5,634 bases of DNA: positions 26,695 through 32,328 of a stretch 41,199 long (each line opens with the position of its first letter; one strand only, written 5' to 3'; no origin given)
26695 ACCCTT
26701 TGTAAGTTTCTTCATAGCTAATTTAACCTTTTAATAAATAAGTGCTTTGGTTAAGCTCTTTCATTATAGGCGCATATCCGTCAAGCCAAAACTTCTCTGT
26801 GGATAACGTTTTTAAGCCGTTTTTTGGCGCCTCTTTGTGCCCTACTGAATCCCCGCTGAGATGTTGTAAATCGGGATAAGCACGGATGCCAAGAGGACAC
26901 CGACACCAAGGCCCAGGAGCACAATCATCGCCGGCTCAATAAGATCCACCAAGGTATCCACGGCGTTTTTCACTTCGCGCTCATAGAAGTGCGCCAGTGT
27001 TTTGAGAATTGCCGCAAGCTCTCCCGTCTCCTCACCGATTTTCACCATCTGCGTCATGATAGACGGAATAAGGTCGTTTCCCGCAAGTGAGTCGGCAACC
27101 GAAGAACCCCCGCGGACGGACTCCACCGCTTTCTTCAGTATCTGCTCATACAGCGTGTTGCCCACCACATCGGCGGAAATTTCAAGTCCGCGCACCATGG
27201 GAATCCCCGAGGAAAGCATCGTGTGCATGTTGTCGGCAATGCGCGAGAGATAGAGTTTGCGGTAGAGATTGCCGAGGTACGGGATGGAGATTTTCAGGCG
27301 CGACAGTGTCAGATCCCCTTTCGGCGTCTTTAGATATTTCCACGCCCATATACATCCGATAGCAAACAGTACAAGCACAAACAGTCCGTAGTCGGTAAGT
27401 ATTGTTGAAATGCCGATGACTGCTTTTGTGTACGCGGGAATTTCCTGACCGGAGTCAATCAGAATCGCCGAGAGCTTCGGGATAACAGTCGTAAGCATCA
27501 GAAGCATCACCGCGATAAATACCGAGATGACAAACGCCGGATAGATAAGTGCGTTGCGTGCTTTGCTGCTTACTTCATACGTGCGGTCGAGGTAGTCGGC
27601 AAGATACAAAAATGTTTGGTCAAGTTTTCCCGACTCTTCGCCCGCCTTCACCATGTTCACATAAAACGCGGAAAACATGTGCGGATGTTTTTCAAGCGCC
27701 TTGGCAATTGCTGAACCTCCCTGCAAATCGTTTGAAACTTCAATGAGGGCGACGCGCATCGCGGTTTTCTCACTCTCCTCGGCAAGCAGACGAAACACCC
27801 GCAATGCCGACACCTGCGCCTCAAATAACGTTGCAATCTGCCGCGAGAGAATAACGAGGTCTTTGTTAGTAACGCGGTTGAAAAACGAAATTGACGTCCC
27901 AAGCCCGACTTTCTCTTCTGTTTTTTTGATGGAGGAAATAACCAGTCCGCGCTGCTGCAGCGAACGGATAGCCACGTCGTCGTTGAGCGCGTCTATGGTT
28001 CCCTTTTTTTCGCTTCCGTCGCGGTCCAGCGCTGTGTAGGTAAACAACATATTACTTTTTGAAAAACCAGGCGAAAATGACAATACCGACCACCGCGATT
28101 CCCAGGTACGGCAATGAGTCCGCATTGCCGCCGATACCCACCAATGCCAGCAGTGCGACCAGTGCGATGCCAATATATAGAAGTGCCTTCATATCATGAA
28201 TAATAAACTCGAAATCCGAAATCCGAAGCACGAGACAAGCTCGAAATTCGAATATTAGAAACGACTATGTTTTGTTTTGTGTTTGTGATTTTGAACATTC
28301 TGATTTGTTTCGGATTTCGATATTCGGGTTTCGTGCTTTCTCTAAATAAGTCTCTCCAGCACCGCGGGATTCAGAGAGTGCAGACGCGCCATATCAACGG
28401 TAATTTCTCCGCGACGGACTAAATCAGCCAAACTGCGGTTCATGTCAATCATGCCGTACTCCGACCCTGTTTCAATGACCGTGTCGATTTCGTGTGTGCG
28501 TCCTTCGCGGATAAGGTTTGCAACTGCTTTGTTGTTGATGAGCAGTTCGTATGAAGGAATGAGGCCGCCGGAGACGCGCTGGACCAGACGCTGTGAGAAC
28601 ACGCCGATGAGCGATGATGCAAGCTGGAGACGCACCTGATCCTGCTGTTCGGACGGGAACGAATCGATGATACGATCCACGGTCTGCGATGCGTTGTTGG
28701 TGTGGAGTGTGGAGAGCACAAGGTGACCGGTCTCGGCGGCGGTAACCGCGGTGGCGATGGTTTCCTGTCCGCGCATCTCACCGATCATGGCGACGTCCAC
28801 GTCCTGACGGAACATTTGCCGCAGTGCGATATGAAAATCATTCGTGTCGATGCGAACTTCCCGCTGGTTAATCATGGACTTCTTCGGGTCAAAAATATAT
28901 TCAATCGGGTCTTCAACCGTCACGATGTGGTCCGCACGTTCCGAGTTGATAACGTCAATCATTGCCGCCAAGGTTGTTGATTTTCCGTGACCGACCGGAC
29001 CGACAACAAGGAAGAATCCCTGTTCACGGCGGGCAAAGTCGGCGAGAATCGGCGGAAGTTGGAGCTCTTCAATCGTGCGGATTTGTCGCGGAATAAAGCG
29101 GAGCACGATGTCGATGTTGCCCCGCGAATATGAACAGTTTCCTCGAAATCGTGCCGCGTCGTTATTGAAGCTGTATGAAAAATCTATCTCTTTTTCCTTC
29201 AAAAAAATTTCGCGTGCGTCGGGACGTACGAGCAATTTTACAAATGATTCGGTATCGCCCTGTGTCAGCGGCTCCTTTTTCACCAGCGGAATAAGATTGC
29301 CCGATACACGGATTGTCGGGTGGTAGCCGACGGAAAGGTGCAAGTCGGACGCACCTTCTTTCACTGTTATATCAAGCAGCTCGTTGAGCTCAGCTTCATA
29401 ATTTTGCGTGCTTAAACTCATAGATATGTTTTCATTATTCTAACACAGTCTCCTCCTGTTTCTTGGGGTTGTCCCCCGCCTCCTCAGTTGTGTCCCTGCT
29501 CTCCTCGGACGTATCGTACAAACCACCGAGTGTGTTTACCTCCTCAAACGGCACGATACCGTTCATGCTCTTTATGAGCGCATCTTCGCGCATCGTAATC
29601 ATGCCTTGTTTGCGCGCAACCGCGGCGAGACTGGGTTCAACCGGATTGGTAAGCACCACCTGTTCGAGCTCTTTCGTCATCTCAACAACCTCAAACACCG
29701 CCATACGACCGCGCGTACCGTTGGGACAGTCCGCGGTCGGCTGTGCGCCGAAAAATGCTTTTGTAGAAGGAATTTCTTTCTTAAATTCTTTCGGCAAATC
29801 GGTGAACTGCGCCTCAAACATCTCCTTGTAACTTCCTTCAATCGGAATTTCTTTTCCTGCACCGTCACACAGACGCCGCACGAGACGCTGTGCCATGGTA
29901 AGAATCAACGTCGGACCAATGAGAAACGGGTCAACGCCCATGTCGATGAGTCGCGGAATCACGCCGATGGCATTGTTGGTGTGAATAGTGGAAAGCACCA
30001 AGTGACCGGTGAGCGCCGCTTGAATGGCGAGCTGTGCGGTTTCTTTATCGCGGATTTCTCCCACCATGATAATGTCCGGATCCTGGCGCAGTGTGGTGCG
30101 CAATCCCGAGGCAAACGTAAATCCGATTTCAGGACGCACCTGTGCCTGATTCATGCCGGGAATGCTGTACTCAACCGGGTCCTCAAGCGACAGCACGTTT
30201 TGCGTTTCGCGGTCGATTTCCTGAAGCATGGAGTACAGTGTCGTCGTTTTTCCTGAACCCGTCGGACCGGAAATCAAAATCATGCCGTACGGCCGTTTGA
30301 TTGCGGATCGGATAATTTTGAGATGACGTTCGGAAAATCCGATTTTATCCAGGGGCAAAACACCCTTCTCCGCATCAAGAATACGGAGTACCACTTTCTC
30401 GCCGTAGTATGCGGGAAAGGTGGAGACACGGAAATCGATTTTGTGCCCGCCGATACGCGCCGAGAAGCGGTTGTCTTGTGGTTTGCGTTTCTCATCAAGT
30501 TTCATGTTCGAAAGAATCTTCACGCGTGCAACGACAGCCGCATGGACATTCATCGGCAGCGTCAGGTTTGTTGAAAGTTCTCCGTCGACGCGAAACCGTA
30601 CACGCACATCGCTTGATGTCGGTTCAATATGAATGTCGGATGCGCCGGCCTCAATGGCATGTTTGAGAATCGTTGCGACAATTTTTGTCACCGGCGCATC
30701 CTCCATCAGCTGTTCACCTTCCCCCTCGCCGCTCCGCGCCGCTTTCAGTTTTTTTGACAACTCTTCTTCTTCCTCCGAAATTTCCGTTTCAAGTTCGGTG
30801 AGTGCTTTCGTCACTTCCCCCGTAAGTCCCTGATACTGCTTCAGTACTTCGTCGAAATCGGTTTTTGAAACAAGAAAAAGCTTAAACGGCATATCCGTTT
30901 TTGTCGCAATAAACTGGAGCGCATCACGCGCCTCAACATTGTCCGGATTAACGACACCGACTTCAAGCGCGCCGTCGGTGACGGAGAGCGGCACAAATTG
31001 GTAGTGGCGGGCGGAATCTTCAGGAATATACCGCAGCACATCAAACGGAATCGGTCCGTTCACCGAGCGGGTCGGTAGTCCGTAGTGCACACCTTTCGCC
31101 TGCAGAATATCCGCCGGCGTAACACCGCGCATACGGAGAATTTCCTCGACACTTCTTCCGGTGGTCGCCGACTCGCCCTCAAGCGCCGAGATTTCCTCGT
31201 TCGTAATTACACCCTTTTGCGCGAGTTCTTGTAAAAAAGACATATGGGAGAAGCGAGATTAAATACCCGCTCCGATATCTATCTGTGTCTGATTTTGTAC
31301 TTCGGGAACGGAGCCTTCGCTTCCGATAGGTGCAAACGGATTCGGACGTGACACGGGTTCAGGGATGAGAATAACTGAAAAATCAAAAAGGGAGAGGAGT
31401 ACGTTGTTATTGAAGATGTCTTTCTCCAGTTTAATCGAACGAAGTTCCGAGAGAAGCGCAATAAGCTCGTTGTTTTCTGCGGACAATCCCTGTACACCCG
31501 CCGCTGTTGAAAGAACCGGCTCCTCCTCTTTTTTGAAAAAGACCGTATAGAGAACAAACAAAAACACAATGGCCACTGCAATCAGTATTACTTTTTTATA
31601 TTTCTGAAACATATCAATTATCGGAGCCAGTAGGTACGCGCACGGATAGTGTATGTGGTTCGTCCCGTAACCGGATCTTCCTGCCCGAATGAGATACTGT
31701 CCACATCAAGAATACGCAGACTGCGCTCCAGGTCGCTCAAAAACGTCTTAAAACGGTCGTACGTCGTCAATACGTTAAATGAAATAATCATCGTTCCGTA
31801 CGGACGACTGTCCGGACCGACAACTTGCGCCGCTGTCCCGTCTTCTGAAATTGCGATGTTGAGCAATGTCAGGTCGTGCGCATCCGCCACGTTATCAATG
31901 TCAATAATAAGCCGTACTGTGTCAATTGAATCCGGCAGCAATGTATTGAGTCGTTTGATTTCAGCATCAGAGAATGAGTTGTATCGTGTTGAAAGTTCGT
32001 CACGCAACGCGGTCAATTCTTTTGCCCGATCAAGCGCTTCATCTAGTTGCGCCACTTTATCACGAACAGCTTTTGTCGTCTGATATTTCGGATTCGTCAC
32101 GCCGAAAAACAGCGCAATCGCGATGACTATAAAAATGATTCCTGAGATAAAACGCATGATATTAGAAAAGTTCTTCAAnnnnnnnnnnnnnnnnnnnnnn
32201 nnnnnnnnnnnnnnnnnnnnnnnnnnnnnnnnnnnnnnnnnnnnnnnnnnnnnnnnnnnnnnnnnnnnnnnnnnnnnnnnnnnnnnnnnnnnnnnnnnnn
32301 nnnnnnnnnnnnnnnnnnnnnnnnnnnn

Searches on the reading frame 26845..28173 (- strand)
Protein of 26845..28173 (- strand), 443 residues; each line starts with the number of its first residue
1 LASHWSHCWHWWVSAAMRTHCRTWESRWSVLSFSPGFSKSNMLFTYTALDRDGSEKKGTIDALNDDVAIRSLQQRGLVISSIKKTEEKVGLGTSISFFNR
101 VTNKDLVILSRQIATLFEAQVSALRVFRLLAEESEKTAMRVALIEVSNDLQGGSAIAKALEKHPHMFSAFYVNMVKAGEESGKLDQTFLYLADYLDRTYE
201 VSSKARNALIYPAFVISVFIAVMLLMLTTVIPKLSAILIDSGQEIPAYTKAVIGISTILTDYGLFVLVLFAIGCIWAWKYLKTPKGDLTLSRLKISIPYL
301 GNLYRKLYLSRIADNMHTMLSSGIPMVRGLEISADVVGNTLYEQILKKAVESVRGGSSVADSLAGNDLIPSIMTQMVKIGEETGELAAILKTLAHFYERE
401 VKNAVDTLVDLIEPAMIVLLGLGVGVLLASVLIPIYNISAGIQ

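Call 82: search_protein_families(library=pfam, proteins=[window:26845-28173:-], max_evalue=0.00001)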
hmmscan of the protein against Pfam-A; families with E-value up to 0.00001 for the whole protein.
window:26845-28173:- (443 aa): 1 family
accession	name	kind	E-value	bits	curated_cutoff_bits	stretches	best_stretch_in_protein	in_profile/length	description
PF00482.28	T2SSF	-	4.1e-54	182.3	25.2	2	110-232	2-125/125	Type II secretion system (T2SS), protein F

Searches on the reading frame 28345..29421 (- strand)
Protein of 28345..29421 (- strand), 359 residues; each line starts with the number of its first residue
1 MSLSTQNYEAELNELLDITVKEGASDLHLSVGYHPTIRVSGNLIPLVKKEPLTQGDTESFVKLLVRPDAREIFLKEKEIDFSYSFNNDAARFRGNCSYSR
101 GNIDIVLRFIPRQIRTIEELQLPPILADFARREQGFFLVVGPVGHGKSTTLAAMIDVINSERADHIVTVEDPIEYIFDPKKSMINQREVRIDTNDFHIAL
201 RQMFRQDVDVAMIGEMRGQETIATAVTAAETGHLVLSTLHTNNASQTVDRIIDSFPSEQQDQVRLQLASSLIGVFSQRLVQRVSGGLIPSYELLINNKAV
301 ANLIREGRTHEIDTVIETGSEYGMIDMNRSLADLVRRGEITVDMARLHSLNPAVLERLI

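Call 58: search_protein_families(library=pfam, proteins=[window:28345-29421:-], max_evalue=0.001)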
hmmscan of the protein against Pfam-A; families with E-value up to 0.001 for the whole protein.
window:28345-29421:- (359 aa): 1 family
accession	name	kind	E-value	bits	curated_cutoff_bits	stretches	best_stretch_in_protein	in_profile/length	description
PF00437.27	T2SSE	-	6.4e-44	150.5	24.9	1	10-283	10-281/370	Type II/IV secretion system protein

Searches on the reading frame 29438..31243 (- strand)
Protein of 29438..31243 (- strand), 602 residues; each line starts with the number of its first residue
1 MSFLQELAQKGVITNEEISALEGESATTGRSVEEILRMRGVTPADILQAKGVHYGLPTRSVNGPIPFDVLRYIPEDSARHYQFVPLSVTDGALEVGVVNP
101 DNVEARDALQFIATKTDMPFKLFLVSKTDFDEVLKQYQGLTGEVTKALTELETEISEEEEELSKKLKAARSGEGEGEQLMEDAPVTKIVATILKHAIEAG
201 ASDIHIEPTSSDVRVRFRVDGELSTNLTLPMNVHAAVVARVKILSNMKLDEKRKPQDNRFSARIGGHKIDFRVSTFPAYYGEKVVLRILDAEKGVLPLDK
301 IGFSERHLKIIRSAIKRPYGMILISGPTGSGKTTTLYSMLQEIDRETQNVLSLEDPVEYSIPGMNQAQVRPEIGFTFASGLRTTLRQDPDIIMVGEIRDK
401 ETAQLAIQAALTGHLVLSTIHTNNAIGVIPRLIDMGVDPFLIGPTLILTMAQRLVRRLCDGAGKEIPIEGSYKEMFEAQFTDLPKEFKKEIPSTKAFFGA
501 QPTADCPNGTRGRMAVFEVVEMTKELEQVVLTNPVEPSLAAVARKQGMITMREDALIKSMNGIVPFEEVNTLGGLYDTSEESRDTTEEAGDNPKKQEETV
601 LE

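Call 58: search_protein_families(library=pfam, proteins=[window:29438-31243:-], max_evalue=0.001)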
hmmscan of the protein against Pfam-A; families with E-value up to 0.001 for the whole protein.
window:29438-31243:- (602 aa): 7 families
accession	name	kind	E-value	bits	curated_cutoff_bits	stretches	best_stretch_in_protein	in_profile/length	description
PF00437.27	T2SSE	-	2.1e-122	408.8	24.9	1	180-570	3-369/370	Type II/IV secretion system protein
PF05157.20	MshEN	-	4.2e-15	55.9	23.1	1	64-142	12-88/90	MshEN domain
PF13191.12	AAA_16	-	0.00029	21.8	32.6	1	312-413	13-110/167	AAA ATPase domain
PF13476.12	AAA_23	-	0.00046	21.3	27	0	320-336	20-36/201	AAA domain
PF13086.12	AAA_11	-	0.00094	19.5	27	0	307-345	6-50/257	AAA domain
PF25199.1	nSTAND_NTPase5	-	0.00099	19.4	34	0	314-358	36-81/145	Novel STAND NTPase 5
PF13401.12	AAA_22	-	0.001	19.9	27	0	319-383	5-64/130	AAA domain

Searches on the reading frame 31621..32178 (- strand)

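Call 58: search_protein_families(library=pfam, proteins=[window:31621-32178:-], max_evalue=0.001)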
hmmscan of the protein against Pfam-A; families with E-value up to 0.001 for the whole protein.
window:31621-32178:- (186 aa): 1 family
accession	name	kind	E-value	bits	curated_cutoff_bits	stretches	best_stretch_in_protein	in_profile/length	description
PF04350.18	PilO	-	1.1e-07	32.6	22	1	42-184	8-142/145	Pilus assembly protein, PilO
